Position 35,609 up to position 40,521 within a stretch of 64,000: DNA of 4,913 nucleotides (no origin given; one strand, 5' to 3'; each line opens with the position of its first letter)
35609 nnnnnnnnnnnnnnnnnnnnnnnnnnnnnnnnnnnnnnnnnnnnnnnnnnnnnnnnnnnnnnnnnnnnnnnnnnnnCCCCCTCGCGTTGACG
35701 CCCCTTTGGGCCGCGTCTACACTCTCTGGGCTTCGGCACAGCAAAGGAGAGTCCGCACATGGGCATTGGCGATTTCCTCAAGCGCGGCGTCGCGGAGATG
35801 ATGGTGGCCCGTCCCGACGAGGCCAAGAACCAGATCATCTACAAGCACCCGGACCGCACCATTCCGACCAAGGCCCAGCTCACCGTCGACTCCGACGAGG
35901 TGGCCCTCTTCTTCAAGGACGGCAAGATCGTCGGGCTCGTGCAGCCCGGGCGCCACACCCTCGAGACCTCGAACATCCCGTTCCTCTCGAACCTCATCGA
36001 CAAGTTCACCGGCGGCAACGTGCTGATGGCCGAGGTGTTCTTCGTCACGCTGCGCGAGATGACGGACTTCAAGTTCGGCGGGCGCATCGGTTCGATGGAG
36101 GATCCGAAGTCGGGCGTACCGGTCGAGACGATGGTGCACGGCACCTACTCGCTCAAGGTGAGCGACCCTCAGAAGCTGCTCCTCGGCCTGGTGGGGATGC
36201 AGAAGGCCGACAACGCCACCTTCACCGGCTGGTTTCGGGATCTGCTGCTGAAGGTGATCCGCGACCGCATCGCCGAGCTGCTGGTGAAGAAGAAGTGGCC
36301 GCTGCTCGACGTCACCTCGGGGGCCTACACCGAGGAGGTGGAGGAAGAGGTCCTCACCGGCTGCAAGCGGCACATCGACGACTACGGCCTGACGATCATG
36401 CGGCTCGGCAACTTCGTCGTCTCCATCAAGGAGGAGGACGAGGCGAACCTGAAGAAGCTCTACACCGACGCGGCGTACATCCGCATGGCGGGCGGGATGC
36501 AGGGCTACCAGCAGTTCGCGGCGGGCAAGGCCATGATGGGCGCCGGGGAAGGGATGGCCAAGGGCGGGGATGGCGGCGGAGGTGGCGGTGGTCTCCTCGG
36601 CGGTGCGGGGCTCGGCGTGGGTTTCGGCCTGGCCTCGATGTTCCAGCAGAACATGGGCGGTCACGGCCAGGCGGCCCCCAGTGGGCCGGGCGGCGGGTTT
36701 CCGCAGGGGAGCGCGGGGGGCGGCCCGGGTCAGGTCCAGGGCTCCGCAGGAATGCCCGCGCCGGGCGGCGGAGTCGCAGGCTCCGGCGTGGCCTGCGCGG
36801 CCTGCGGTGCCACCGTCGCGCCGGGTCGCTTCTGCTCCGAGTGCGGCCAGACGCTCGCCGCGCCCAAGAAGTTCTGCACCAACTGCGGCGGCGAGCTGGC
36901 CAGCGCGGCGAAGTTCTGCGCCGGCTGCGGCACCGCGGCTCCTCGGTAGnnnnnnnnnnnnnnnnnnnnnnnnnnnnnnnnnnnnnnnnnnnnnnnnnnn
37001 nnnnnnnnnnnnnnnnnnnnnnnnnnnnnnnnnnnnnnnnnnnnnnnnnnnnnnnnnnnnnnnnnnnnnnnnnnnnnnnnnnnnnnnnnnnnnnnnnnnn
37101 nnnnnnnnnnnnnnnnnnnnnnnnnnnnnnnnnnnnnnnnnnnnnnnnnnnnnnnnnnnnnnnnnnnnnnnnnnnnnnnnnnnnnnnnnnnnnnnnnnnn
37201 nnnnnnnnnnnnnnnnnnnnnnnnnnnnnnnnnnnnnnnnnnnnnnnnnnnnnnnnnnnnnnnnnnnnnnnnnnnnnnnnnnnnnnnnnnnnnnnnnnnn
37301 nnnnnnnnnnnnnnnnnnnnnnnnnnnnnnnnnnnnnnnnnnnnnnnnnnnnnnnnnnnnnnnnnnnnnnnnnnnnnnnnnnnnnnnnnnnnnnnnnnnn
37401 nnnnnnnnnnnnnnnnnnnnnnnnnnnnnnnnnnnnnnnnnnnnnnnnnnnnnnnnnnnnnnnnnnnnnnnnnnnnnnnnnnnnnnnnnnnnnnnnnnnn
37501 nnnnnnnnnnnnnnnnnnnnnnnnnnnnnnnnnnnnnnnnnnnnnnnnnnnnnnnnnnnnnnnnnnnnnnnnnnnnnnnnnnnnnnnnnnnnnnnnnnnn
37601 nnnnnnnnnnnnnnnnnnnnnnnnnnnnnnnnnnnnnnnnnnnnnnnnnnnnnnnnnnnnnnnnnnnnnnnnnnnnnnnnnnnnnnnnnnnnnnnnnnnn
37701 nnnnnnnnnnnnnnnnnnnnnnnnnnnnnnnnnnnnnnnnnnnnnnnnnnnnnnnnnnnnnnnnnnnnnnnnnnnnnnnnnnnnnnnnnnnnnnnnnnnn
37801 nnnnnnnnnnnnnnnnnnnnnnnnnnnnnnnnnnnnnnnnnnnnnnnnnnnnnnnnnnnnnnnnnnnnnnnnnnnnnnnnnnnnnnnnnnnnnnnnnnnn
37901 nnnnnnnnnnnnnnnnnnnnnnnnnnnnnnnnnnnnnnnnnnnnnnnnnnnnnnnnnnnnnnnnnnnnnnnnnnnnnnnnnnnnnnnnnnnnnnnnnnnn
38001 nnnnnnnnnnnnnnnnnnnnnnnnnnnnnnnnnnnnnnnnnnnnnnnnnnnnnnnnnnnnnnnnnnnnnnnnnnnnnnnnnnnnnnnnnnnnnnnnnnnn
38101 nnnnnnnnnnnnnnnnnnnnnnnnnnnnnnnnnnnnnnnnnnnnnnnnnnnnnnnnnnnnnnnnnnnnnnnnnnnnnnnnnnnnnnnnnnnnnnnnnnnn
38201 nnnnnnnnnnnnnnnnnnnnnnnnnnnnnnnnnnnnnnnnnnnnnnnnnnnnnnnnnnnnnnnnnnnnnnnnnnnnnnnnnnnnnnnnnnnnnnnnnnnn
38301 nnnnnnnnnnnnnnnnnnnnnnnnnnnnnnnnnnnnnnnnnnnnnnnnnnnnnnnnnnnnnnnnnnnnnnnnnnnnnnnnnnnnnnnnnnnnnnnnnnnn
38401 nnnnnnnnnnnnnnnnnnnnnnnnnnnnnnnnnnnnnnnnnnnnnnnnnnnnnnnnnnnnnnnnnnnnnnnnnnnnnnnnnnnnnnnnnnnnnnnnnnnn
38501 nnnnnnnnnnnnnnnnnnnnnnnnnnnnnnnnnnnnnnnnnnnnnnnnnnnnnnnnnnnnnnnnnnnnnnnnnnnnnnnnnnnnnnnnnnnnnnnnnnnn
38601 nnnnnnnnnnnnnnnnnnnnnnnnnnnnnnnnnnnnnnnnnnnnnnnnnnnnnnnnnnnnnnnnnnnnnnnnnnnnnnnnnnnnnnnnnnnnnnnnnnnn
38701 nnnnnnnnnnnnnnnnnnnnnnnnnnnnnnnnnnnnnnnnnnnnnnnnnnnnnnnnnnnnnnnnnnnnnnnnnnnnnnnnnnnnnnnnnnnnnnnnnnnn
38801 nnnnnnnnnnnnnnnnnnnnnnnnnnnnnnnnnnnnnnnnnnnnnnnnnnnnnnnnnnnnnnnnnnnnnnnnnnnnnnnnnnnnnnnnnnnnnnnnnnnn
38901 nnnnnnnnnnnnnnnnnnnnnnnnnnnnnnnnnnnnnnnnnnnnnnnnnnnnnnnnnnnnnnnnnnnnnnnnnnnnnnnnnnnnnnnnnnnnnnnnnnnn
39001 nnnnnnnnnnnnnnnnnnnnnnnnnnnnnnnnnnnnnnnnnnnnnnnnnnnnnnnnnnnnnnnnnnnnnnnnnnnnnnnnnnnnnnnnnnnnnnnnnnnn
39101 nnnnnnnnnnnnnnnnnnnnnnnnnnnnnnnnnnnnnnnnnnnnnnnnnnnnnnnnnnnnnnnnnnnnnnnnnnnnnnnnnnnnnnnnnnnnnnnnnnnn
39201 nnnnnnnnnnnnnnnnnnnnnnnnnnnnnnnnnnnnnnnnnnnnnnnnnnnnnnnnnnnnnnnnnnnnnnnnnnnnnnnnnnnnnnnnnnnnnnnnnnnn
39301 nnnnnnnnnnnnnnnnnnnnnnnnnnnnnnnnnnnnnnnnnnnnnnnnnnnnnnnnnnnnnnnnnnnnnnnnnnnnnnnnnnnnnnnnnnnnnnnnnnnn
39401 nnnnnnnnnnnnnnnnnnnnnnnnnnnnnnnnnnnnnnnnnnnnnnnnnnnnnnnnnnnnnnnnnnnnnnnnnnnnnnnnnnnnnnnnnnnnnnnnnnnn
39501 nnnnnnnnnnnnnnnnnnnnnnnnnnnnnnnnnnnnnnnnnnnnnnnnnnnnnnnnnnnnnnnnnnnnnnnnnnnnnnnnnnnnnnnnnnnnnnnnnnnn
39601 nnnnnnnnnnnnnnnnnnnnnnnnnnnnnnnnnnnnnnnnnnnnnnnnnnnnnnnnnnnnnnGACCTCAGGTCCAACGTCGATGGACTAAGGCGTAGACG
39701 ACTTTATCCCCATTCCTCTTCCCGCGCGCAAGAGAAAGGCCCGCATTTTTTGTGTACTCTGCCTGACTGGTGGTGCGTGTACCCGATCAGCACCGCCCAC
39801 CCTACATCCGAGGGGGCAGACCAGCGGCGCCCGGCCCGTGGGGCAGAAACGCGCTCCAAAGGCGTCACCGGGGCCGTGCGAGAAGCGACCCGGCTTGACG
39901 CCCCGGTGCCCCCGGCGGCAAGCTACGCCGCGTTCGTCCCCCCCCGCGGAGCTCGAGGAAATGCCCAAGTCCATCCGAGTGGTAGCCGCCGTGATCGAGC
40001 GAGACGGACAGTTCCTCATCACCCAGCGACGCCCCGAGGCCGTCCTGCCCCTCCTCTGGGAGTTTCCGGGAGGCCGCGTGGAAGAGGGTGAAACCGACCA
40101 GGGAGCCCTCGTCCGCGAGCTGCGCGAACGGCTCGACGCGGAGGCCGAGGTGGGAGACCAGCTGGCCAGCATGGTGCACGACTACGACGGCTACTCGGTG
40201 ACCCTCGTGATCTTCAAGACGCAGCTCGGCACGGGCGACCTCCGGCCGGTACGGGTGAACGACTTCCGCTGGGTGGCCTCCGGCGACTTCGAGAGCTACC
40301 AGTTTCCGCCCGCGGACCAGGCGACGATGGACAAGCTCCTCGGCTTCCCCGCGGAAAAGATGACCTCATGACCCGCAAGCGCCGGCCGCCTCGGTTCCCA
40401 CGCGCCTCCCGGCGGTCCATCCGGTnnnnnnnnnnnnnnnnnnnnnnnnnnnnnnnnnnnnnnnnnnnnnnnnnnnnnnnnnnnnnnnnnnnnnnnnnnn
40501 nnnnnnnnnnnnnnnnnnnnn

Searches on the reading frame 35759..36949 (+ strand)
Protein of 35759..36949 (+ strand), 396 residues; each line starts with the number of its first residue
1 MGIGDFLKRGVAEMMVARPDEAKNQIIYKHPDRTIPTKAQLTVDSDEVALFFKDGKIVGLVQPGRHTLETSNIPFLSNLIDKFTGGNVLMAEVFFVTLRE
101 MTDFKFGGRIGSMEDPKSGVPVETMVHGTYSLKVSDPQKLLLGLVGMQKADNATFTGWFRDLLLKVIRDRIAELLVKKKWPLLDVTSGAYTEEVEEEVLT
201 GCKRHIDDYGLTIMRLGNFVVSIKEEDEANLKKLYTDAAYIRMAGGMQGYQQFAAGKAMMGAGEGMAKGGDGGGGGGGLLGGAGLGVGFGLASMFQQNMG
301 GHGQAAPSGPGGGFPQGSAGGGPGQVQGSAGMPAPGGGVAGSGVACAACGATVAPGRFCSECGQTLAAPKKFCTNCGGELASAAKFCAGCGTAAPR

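Call 59: search_protein_families(library=pfam, proteins=[window:35759-36949:+], max_evalue=0.00001)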
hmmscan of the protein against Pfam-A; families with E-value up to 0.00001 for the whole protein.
window:35759-36949:+ (396 aa): 2 families
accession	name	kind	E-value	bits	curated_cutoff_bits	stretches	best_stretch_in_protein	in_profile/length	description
PF13421.11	Band_7_1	-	9e-25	88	24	1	32-233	8-205/211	SPFH domain-Band 7 family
PF12773.13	DZR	-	1.9e-06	28.4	27.3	1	346-391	1-45/45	Double zinc ribbon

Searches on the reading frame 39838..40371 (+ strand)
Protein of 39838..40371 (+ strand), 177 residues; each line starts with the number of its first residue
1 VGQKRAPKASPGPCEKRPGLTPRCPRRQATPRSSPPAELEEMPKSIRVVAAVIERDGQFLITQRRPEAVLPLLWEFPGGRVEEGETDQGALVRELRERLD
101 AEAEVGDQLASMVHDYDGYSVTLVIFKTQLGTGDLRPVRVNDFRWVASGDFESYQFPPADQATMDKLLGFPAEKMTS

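Call 60: search_protein_families(library=pfam, proteins=[window:39838-40371:+], max_evalue=0.00001)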
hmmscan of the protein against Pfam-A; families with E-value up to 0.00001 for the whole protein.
window:39838-40371:+ (177 aa): 2 families
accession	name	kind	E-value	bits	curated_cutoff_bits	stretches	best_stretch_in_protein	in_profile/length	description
PF14815.12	NUDIX_4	-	1.6e-19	70.2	35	1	49-165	2-112/113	NUDIX domain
PF00293.34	NUDIX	-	5e-14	52.9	21.1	1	47-162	5-118/134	NUDIX domain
